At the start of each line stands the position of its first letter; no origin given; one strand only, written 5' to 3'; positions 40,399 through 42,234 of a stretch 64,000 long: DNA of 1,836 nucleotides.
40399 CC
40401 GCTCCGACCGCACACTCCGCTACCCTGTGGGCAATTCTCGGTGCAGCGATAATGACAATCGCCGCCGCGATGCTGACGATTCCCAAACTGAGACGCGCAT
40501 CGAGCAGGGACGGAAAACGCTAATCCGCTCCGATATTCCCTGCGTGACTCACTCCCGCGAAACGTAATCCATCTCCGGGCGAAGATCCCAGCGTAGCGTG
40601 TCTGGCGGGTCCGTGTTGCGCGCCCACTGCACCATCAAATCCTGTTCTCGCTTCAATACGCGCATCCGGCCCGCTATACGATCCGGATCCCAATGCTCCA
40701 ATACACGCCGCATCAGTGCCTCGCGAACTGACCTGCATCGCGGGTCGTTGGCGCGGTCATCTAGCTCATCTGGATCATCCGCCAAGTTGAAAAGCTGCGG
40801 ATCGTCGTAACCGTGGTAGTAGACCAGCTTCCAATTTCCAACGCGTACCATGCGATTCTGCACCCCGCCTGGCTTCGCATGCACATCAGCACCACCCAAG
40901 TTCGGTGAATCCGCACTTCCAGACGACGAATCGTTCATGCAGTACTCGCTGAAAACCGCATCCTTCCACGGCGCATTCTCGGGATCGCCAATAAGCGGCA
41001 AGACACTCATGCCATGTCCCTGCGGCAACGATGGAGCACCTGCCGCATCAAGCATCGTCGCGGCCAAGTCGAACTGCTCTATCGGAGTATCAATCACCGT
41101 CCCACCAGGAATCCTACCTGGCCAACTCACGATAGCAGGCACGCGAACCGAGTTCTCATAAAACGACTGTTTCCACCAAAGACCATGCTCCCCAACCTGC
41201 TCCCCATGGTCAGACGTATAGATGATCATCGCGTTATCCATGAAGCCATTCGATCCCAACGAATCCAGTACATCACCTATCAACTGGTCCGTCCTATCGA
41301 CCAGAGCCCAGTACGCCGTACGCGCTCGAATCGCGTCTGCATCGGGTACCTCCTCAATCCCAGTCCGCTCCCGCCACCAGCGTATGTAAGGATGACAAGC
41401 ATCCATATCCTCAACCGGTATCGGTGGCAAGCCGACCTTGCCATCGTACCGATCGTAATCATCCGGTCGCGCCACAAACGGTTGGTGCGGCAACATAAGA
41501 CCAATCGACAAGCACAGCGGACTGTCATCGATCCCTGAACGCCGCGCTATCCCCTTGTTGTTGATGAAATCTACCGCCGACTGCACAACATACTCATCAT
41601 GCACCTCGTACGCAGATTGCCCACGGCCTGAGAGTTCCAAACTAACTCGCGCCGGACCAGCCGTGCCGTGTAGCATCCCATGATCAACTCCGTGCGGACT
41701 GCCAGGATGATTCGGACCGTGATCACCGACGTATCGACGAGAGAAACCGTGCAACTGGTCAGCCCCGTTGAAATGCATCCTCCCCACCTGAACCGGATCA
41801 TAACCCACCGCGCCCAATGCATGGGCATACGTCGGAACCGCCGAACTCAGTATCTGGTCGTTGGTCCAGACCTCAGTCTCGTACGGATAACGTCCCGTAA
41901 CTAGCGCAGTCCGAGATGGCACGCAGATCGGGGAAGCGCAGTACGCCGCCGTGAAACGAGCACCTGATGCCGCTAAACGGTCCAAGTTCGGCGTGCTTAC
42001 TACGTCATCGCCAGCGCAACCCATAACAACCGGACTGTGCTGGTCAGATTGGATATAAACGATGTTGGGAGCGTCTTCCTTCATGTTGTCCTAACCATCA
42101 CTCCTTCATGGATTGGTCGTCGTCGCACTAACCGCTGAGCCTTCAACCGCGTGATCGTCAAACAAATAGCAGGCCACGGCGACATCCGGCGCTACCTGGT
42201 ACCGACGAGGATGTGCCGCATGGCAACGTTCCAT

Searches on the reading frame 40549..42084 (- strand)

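Call 40: search_protein_families(library=ncbifam, proteins=[window:40549-42084:-], max_evalue=0.00001)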
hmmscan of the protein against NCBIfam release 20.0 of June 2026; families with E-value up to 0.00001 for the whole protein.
window:40549-42084:- (511 aa): 5 families
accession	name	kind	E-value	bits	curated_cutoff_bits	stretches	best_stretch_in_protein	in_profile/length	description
TIGR03417.1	chol_sulfatase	equivalog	3e-82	277.1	433.45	1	5-506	2-478/500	choline-sulfatase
NF010322.0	PRK13759.1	equivalog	1.6e-61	208.3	481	2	164-461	183-453/486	arylsulfatase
NF045661.1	HdlasePehA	equivalog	3e-46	158.1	900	2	171-464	183-484/506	phosphoric/sulfuric ester hydrolase PehA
NF052527.1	Mn_arylsulf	exception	2.2e-30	106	850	2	249-388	258-397/479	manganese-dependent arylsulfatase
NF038282.1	LapC_YejM_PbgA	exception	3.5e-06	25.6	825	1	255-344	411-496/584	LPS biosynthesis-modulating metalloenzyme YejM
